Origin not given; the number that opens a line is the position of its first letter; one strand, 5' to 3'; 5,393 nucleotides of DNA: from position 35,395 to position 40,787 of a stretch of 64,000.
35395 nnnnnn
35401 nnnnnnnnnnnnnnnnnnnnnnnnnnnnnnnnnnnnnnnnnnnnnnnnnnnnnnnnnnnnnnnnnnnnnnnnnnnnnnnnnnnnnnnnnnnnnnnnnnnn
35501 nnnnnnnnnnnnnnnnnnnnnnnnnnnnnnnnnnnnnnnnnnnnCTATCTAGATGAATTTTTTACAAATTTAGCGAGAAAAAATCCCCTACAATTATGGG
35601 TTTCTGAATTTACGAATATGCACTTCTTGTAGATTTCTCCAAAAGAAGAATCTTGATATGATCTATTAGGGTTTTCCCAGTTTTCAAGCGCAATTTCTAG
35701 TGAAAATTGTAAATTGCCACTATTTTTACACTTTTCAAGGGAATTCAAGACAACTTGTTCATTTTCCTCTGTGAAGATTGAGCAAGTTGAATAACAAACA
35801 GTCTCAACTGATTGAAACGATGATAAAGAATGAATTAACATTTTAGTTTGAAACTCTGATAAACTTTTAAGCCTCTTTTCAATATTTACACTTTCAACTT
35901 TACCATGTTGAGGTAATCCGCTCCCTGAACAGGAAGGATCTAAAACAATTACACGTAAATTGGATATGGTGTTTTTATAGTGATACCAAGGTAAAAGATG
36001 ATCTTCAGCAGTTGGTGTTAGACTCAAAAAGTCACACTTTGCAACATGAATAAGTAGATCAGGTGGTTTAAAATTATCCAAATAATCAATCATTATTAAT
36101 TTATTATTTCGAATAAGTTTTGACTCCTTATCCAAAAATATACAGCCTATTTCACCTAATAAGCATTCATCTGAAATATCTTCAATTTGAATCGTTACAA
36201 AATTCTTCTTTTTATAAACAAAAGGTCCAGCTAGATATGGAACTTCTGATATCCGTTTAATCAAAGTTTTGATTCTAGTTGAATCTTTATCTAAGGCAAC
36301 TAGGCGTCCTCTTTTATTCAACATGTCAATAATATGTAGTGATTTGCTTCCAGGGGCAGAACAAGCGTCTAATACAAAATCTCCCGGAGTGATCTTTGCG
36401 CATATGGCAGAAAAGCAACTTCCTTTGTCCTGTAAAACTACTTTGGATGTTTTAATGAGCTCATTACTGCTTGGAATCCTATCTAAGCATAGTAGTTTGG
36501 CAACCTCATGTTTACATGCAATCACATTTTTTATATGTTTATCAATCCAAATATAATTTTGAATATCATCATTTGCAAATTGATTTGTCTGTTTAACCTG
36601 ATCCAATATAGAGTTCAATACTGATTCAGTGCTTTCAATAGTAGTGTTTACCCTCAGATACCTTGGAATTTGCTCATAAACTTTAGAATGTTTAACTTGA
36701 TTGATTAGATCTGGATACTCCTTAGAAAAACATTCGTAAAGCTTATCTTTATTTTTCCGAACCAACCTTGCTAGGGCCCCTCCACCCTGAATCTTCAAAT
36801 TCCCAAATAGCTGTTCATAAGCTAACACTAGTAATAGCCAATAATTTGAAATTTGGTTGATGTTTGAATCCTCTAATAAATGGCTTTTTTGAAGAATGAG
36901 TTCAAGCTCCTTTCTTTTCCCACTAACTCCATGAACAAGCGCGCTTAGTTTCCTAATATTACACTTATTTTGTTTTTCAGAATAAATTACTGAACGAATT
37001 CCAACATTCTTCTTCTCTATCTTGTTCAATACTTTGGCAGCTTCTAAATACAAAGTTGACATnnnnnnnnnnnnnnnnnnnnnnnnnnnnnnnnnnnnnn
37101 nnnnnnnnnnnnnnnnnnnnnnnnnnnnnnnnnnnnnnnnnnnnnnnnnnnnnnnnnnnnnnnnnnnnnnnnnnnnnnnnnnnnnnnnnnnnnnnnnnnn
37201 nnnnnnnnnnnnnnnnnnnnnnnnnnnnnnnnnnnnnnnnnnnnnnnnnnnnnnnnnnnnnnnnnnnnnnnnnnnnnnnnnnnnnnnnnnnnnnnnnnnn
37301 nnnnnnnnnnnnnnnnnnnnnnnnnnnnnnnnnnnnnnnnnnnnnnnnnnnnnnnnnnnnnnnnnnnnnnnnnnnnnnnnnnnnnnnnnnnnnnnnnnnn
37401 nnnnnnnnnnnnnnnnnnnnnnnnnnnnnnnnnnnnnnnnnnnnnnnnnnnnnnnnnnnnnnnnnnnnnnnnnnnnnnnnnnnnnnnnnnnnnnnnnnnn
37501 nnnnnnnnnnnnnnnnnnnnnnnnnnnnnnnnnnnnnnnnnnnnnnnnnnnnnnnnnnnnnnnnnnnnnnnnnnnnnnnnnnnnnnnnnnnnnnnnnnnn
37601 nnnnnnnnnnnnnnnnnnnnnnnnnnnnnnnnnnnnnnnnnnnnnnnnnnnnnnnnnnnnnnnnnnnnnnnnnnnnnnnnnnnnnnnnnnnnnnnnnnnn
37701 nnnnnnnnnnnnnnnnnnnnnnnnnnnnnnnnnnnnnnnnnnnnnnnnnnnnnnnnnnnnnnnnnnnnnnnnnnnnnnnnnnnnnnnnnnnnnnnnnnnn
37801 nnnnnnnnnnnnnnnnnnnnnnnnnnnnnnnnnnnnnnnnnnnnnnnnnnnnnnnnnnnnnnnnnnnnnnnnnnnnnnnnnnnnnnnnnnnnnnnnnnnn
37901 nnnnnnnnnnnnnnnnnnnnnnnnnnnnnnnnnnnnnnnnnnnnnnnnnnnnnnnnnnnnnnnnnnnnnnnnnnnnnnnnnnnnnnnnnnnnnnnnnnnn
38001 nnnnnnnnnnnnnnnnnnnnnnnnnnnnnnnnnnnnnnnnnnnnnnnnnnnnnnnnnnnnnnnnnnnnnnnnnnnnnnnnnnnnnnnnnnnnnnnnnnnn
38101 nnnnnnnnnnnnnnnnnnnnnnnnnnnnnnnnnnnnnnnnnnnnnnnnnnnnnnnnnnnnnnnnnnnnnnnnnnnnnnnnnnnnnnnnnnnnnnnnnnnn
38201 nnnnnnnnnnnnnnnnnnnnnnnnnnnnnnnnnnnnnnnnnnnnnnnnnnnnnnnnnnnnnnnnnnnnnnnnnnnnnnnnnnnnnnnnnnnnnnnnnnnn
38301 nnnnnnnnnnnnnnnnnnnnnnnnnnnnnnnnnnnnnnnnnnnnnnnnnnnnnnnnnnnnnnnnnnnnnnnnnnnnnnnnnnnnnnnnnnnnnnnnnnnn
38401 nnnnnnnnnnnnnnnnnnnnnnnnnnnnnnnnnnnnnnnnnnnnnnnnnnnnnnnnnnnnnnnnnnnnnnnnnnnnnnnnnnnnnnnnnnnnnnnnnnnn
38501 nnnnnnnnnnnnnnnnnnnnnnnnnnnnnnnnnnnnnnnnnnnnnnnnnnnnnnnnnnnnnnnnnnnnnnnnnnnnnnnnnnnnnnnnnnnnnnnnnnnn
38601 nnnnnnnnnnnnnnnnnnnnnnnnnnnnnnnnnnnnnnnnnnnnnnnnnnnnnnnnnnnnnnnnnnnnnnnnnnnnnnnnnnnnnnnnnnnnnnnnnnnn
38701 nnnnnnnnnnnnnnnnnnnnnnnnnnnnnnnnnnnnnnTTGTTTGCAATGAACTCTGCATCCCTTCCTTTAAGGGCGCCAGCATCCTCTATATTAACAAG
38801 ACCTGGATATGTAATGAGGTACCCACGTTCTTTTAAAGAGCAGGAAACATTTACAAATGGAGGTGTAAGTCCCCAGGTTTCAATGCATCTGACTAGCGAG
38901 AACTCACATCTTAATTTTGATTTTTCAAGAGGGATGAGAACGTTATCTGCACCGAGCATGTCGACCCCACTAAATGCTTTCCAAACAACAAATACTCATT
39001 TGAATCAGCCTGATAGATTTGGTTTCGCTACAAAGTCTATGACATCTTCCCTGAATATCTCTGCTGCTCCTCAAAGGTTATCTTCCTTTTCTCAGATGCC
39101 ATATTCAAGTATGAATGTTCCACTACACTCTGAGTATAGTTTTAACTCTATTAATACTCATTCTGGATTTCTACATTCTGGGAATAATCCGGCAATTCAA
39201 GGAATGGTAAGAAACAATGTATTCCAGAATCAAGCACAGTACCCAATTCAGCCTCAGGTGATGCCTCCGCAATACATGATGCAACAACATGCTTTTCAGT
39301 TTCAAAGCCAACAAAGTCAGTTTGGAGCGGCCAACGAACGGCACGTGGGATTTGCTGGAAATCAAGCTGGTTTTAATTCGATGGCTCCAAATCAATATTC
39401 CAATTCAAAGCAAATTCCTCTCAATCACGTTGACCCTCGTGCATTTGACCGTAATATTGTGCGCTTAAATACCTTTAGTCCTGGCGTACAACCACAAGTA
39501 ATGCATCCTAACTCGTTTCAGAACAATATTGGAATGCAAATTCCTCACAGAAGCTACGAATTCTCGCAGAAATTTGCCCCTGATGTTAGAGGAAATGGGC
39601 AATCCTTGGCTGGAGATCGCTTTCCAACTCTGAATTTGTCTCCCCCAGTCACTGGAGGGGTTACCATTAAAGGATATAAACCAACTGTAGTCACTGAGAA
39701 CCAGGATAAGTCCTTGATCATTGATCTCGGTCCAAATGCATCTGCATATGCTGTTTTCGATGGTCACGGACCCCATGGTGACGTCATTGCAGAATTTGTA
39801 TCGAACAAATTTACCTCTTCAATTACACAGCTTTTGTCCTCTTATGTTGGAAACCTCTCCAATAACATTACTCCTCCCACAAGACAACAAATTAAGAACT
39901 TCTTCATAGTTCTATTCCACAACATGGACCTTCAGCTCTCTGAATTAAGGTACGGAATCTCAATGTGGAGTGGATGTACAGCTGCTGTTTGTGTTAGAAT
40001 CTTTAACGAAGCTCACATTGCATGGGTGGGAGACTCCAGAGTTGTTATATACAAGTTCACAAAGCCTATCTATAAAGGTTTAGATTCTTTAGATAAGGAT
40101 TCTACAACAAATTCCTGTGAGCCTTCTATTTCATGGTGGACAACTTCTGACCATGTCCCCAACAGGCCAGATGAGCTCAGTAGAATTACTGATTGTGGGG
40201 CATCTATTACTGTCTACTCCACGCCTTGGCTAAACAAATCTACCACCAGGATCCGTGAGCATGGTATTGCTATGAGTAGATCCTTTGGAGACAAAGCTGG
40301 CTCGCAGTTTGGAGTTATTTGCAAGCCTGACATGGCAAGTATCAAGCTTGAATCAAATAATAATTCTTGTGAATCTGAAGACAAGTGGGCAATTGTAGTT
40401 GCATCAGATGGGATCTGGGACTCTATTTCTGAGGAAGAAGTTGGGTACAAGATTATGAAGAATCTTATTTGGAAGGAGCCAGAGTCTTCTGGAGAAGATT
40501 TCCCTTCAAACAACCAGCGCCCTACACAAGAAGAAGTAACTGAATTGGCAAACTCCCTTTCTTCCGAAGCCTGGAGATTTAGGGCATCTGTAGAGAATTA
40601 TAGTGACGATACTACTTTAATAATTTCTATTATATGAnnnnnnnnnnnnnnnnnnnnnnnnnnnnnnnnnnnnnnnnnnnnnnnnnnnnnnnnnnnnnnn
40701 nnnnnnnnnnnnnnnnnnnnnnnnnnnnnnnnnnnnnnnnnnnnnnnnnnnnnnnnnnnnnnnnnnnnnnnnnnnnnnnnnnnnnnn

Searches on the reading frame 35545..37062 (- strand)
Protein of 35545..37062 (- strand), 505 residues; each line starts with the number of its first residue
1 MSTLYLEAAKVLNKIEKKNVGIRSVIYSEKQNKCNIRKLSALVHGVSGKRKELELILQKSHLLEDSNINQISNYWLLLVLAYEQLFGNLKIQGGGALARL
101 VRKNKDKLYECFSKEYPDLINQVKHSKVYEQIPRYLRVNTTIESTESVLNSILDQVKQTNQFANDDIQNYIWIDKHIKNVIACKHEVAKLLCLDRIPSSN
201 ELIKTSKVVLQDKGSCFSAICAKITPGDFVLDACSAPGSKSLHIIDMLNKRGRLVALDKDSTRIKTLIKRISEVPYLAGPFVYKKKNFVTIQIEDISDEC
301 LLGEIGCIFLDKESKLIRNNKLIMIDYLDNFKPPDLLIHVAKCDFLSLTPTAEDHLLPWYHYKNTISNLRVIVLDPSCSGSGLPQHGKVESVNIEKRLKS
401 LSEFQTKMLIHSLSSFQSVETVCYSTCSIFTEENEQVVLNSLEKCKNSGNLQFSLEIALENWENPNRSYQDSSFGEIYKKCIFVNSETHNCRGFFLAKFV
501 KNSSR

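Call 7: search_protein_families(library=pfam, max_evalue=1, proteins=[window:35545-37062:-])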
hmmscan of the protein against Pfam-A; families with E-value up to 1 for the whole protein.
window:35545-37062:- (505 aa): 5 families
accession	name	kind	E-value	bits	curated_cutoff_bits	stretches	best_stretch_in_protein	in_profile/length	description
PF01189.24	Methyltr_RsmB-F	-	4.7e-21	75.8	27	2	224-274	6-56/199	16S rRNA methyltransferase RsmB/F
PF21153.3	NSUN5_N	-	2.8e-05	25.1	27.8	1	37-112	1-72/88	NOL1/NOP2/Sun domain family member 5, N-terminal domain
PF18392.6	CSN7a_helixI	-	0.028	14.8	26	1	143-179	14-50/50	COP9 signalosome complex subunit 7a helix I domain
PF15136.11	UPF0449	-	0.032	15.2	27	1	120-168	49-97/98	Uncharacterised protein family UPF0449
PF21148.3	NSUN5_fdxn-like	-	0.039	14.8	24.5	1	132-180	1-55/78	NOL1/NOP2/Sun domain family member 5, ferredoxin-like domain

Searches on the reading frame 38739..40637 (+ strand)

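Call 7: search_protein_families(library=pfam, max_evalue=1, proteins=[window:38739-40637:+])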
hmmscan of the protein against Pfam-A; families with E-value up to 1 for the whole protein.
window:38739-40637:+ (632 aa): 2 families
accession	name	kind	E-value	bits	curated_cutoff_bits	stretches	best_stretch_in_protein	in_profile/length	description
PF00481.26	PP2C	-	5e-21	75.9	20.3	1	333-568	33-221/255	Protein phosphatase 2C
PF13672.11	PP2C_2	-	0.0021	18.1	24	1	320-441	11-124/209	Protein phosphatase 2C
